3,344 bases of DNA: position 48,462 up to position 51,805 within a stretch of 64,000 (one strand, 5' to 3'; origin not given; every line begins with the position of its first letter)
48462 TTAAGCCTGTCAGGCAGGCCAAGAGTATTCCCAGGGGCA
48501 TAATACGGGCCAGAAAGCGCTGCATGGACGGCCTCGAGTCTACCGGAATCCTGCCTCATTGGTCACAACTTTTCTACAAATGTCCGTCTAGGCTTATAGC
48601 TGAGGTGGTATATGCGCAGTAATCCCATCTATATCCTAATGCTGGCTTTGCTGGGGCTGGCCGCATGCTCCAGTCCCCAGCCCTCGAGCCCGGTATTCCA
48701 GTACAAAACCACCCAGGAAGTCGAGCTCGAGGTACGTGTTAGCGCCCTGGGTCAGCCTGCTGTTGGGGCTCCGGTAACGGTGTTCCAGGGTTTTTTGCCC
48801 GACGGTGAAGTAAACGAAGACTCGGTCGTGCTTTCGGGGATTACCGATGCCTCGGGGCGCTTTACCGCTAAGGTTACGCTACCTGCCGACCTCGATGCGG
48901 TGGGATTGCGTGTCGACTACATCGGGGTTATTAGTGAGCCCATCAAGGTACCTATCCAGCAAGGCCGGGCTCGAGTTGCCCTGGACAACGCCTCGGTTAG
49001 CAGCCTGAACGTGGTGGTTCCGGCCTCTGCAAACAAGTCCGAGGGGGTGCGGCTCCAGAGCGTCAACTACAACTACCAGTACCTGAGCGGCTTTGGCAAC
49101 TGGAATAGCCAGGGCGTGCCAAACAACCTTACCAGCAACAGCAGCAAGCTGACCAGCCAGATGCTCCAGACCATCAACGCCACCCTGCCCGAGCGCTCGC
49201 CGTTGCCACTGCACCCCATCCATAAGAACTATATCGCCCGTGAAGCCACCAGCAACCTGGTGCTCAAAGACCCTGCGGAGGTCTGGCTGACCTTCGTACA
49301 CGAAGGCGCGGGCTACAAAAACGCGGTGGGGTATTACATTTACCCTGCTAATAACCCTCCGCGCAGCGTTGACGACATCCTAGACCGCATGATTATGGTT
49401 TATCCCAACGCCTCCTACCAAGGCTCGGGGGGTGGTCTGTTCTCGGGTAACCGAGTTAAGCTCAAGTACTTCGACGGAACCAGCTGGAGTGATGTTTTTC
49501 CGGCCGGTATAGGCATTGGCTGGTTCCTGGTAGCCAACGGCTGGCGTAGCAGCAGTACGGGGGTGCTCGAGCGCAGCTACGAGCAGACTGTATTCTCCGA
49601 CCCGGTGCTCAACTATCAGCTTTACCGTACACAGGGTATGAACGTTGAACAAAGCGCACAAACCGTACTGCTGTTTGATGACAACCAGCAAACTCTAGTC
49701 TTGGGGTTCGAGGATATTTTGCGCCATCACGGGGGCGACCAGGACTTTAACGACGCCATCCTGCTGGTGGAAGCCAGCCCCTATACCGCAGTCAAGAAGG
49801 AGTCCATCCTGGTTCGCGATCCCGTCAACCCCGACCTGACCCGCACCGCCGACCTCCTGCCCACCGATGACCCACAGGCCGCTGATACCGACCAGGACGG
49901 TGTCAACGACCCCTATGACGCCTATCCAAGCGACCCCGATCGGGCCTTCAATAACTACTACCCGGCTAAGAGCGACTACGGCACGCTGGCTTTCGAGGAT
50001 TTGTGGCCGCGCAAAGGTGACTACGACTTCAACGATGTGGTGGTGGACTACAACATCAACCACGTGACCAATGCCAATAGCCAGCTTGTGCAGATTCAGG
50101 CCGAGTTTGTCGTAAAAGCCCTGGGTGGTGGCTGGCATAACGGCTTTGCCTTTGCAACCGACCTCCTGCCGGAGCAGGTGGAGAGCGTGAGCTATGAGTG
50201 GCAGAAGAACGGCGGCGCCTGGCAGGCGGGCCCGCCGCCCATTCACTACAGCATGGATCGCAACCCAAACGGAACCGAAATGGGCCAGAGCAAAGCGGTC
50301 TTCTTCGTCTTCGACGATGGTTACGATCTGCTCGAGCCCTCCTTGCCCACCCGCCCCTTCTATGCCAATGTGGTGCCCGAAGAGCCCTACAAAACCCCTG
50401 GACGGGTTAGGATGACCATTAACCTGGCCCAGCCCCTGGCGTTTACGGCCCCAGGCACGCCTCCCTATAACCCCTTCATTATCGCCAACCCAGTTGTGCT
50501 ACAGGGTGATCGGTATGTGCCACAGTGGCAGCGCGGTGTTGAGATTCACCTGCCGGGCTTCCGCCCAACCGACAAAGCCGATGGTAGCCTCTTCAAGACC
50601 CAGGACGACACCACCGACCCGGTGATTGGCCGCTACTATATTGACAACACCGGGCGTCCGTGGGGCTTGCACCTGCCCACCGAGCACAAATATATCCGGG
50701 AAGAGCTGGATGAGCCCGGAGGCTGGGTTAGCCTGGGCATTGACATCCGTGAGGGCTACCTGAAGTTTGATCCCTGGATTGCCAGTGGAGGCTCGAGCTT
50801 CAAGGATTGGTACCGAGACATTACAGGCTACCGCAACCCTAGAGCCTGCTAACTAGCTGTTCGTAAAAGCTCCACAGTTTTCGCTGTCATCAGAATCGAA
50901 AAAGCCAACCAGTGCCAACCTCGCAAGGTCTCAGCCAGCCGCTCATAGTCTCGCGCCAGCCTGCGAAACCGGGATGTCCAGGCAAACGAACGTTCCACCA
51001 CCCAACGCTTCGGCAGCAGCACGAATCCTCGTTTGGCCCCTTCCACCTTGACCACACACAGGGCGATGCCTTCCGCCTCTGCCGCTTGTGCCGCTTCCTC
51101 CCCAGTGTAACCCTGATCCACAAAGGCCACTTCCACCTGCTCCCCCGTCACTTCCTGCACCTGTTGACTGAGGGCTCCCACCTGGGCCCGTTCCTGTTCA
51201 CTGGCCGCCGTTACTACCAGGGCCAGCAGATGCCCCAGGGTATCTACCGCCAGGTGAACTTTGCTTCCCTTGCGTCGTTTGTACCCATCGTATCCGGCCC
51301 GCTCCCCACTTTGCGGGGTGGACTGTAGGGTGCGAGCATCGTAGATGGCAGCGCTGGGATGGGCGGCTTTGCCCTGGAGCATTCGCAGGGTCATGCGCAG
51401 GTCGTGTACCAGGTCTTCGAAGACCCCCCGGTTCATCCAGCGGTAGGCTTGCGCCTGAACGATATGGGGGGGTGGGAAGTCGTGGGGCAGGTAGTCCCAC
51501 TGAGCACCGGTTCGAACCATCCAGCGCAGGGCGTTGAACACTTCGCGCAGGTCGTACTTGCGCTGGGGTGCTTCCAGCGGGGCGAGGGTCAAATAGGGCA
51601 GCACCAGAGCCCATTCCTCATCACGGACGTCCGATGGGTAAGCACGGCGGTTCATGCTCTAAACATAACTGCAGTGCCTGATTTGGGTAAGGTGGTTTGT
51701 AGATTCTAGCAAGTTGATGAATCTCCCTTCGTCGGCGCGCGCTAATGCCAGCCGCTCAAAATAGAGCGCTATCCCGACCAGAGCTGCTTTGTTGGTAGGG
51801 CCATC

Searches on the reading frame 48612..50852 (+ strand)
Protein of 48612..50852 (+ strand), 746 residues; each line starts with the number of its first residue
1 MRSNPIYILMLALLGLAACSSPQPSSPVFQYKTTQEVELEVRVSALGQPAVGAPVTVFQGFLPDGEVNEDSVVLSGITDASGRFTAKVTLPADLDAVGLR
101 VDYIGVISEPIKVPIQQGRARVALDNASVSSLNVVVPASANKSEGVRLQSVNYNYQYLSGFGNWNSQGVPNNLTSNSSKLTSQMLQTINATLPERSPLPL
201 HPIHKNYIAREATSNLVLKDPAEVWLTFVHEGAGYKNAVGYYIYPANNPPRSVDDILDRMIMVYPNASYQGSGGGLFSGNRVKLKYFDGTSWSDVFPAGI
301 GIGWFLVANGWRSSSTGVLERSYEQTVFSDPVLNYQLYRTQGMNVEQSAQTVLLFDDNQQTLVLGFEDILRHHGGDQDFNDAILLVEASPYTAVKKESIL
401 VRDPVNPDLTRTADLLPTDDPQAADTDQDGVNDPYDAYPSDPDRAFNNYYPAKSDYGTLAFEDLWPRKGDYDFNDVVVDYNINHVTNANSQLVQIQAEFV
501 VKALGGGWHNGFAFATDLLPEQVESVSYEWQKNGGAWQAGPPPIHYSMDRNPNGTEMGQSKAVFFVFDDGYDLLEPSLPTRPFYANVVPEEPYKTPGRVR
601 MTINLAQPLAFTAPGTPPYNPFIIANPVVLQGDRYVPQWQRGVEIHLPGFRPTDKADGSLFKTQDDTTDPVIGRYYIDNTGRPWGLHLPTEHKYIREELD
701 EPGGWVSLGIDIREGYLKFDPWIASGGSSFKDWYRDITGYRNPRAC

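Call 4: search_protein_families(library=pfam, proteins=[window:48612-50852:+], max_evalue=0.01)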
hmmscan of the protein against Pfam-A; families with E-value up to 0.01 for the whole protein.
window:48612-50852:+ (746 aa): 2 families
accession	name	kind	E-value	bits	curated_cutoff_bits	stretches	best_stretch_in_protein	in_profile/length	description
PF16130.10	DUF4842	-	1.7e-39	136.6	22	1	491-734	2-208/208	Domain of unknown function (DUF4842)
PF13448.11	DUF4114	-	8e-22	78.4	27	2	296-388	1-84/85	Domain of unknown function (DUF4114)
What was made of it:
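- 48612..50852 (+): DUF4842/DUF4114 lipoprotein. It is possibly associated with the system as a candidate substrate or glycan-binding protein. PF16130 1.7e-39 and PF13448 8e-22 (call 4).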

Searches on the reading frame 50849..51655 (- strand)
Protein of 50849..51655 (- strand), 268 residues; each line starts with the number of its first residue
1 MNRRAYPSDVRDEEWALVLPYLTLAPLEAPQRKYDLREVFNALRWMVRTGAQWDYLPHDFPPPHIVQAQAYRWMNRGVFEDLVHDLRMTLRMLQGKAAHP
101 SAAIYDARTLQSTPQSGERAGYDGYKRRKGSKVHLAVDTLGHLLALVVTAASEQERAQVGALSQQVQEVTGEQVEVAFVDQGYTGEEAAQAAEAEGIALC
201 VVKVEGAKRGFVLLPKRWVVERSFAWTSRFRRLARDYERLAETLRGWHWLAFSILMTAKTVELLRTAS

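Call 37: search_protein_families(library=pfam, proteins=[window:50849-51655:-], max_evalue=0.001)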
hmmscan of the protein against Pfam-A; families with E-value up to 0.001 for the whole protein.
window:50849-51655:- (268 aa): 4 families
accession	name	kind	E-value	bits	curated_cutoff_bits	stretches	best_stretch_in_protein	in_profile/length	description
PF01609.27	DDE_Tnp_1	-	2e-21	77.1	23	1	100-255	4-199/200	Transposase DDE domain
PF13340.11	DUF4096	-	2.6e-20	72.9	34.3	1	11-82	2-75/76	Putative transposase of IS4/5 family (DUF4096)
PF13586.12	DDE_Tnp_1_2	-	6e-12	46.3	29.2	1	179-256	3-84/86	Transposase DDE domain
PF13612.12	DDE_Tnp_1_3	-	0.00012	22.6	27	1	129-202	44-110/155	Transposase DDE domain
